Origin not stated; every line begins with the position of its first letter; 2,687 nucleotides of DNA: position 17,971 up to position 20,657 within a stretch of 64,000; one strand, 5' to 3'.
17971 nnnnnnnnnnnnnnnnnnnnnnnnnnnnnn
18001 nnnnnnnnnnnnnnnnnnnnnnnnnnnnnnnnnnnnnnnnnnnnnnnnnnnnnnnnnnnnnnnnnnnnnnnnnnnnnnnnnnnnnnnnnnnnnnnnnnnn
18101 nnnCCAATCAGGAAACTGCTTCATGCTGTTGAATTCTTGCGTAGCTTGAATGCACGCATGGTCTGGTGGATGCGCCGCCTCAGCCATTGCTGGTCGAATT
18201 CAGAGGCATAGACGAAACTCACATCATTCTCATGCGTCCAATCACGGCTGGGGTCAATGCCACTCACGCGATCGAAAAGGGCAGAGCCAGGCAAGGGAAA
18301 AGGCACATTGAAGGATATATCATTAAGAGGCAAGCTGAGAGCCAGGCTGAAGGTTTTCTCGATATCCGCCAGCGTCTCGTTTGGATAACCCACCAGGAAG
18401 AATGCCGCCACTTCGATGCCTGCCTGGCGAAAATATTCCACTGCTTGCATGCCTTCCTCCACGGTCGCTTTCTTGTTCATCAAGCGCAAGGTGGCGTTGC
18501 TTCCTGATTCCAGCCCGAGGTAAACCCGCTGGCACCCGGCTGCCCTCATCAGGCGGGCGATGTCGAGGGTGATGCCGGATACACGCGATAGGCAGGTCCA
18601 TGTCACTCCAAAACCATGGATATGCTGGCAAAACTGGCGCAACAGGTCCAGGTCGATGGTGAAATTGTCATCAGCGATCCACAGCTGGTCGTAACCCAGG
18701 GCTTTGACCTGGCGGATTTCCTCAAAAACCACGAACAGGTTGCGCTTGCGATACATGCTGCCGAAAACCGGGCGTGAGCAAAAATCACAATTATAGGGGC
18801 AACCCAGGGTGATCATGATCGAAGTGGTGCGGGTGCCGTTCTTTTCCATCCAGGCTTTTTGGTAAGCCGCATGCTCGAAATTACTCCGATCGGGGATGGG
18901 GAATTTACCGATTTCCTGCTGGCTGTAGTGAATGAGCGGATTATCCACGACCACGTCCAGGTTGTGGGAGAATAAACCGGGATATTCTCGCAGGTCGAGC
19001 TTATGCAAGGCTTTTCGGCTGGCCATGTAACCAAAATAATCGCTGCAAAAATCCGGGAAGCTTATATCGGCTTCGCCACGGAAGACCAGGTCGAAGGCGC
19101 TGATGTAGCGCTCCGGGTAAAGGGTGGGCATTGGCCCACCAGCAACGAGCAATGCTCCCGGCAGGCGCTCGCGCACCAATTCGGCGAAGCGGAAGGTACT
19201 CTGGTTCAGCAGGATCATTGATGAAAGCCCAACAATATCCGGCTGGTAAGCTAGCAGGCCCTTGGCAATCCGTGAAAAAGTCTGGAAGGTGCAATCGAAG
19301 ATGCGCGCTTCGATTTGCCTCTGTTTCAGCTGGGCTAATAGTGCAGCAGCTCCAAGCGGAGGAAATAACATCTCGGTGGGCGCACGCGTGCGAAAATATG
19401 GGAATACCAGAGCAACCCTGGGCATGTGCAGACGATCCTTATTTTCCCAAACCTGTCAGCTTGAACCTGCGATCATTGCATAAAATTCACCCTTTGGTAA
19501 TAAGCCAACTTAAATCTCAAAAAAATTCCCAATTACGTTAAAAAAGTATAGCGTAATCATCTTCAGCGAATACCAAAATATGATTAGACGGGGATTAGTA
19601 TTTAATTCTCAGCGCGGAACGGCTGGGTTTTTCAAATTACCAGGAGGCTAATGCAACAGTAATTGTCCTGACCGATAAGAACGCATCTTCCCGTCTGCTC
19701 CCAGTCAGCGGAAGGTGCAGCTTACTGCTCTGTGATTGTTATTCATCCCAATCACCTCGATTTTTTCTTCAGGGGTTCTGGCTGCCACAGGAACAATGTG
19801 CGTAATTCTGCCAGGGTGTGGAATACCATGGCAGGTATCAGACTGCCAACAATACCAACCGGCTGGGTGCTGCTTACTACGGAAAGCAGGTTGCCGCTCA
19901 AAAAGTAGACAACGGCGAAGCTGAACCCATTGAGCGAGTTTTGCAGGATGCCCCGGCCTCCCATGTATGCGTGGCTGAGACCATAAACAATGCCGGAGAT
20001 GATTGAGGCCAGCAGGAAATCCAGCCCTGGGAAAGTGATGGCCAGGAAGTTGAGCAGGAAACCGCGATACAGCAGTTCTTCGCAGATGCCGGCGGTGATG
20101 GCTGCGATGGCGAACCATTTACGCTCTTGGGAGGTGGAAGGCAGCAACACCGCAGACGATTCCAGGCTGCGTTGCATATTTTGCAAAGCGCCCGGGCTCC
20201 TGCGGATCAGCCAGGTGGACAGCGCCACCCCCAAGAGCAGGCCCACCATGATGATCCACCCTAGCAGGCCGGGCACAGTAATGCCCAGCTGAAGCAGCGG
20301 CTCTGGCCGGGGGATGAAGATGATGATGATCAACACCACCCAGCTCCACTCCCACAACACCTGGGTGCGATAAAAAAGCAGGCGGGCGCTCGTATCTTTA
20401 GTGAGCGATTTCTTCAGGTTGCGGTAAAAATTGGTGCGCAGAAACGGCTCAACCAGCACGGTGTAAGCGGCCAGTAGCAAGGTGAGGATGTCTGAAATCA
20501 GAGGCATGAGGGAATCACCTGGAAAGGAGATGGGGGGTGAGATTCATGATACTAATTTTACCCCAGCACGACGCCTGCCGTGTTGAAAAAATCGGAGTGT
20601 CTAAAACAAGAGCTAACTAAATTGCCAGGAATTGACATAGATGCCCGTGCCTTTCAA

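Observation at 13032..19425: Candidate undescribed envelope-glycan system: processive GT2 synthase, GT-C membrane transferase, orphan protein and two B12-radical SAM enzymes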

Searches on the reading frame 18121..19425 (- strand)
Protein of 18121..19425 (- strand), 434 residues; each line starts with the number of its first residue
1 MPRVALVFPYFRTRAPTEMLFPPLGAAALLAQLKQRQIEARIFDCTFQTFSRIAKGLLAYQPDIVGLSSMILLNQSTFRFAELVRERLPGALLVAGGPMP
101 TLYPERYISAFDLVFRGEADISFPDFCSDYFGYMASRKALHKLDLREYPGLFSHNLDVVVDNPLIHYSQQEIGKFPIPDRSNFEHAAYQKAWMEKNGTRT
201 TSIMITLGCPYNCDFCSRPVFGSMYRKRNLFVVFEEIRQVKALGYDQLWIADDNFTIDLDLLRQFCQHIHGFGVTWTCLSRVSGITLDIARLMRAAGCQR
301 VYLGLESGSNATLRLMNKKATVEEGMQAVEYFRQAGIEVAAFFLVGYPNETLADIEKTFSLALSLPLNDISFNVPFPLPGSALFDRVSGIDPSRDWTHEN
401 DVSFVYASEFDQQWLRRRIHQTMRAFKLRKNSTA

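Call 3: search_protein_families(library=pfam, proteins=[window:18121-19425:-], max_evalue=0.01)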
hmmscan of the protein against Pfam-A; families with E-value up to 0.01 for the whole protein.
window:18121-19425:- (434 aa): 2 families
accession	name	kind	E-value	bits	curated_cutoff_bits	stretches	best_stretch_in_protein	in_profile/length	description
PF04055.27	Radical_SAM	-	1.7e-24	87.3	29.5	1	204-361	2-165/166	Radical SAM superfamily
PF02310.24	B12-binding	-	2.3e-14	53.7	32.1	1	19-124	10-118/121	B12 binding domain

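Call 4: search_protein_families(library=ncbifam, proteins=[window:18121-19425:-], max_evalue=0.01)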
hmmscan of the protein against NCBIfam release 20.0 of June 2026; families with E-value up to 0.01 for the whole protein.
window:18121-19425:- (434 aa): 36 families (the best 25 are shown)
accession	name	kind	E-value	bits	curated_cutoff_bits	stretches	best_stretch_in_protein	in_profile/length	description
TIGR04479.1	bcpD_PhpK_rSAM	subfamily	2.6e-34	118.5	600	1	192-361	233-405/504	PhpK family radical SAM P-methyltransferase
TIGR02026.1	BchE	equivalog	3.2e-34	118.7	481.35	1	19-430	18-431/497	magnesium-protoporphyrin IX monomethyl ester anaerobic oxidative cyclase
NF050148.1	rSAM_ApyD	equivalog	5.8e-32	110.9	750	1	48-361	61-362/645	RiPP biosynthesis radical SAM protein ApyD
NF038361.1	rSAM_Sden_1168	equivalog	3.6e-29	101.7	575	1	18-386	80-472/560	Sden_1168 family B12-binding radical SAM P-methyltransferase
TIGR03471.1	HpnJ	equivalog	7.4e-28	97.6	577.6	1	76-388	83-388/472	hopanoid biosynthesis associated radical SAM protein HpnJ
TIGR04014.1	B12_SAM_MJ_0865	equivalog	8e-25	87.5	360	1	206-395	166-366/434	methyl-coenzyme M reductase glutamine C-methyltransferase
TIGR04013.1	B12_SAM_MJ_1487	hypoth_equivalog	2.7e-23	82.5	251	2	28-244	15-196/382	TIGR04013 family B12-binding domain/radical SAM domain-containing protein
NF033070.1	rSAM_AprD4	equivalog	4.5e-23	81.9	500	1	171-385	169-388/456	AprD4 family radical SAM diol-dehydratase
TIGR04072.2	rSAM_ladder_B12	equivalog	2.1e-22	79.4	360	1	182-365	160-349/443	lipid biosynthesis B12-binding/radical SAM protein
TIGR04385.1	B12_rSAM_cofa1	equivalog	1.9e-21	76.8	450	1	23-360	20-359/438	B12 lower ligand biosynthesis radical SAM protein BzaD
TIGR03975.1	rSAM_ocin_1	subfamily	1.4e-20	73.3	281.85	1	44-357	111-422/606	RiPP maturation radical SAM C-methyltransferase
TIGR04367.1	HpnR_B12_rSAM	equivalog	4.1e-19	68.5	650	1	22-377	21-365/490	hopanoid C-3 methylase HpnR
TIGR00089.1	TIGR00089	subfamily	1.9e-15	56.6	251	1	187-365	126-318/429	MiaB/RimO family radical SAM methylthiotransferase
TIGR04295.1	B12_rSAM_oligo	hypoth_equivalog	3.7e-15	55.6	400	1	183-397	187-394/422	TIGR04295 family B12-binding domain-containing radical SAM protein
TIGR01579.1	MiaB-like-C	equivalog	3.3e-10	39.8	357.05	1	197-370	137-323/416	tRNA (N(6)-L-threonylcarbamoyladenosine(37)-C(2))-methylthiotransferase MtaB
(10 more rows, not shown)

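Call 32: search_solved_structures(query=window:18121-19425:-, max_evalue=0.001)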
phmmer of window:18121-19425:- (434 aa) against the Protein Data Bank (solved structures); distinct sequences matched with E-value up to 0.001: 9.
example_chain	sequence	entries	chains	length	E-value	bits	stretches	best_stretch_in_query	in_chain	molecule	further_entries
6fd2_B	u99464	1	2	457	1.1e-21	80.6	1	170-385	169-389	Putative apramycin biosynthetic oxidoreductase 4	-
9ccb_A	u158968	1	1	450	1.1e-19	74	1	198-392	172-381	Radical SAM core domain-containing protein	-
9p2u_A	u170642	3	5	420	2.1e-09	40.1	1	285-394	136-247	Radical S-adenosylmethionine methyltransferase NocN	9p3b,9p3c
5ul2_A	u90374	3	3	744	5e-09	38.8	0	28-112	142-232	OxsB protein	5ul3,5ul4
7kdx_A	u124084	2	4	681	4.7e-07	32.3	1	22-257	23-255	Methyltransferase TokK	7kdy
4jc0_A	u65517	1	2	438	5.2e-06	28.9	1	201-405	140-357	Ribosomal protein S12 methylthiotransferase RimO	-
2qgq_A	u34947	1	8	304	5.4e-06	28.8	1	203-405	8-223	Protein TM_1862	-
6wte_A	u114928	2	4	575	0.00085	21.6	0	202-366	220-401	B12-binding domain-containing protein | Tryptophan-C2-methyltransferase containing B12-binding domain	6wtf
7mjv_A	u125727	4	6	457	0.00099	21.4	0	203-361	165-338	tRNA-2-methylthio-N(6)-dimethylallyladenosine synthase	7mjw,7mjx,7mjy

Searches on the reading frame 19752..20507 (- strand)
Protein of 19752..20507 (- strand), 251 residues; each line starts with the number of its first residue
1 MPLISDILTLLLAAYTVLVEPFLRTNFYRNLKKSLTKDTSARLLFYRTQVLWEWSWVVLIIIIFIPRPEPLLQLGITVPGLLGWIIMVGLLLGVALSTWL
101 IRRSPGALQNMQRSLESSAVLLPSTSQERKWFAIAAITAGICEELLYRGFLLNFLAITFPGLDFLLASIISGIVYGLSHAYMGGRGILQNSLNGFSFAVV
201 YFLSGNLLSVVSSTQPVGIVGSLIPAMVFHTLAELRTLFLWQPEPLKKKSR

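Call 3: search_protein_families(library=pfam, proteins=[window:19752-20507:-], max_evalue=0.01)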
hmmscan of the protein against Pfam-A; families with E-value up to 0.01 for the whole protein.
window:19752-20507:- (251 aa): 1 family
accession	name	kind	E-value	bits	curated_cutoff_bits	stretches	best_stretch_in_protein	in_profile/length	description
PF02517.21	Rce1-like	-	4e-13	49.9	22.4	1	131-211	7-84/93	Type II CAAX prenyl endopeptidase Rce1-like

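Call 4: search_protein_families(library=ncbifam, proteins=[window:19752-20507:-], max_evalue=0.01)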
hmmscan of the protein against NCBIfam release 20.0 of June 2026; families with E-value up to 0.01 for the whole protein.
window:19752-20507:- (251 aa): 4 families
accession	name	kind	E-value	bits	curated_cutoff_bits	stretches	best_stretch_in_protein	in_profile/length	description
NF041647.1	ABC_perm_CPBP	equivalog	2.1e-09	36.7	435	1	44-207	455-616/636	ABC transporter permease subunit/CPBP intramembrane protease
NF047635.1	CPBP_Sphingo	equivalog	0.00067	19.1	225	1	118-184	117-189/237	CPBP family intramembrane glutamic endopeptidase, BDIM_20840 family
TIGR02230.1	ATPase_gene1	hypoth_equivalog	0.0041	17.3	46.7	1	74-106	40-72/100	putative F0F1-ATPase subunit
TIGR03008.1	pepcterm_CAAX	equivalog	0.0085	16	81.05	0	133-212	121-200/222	CAAX prenyl protease-related protein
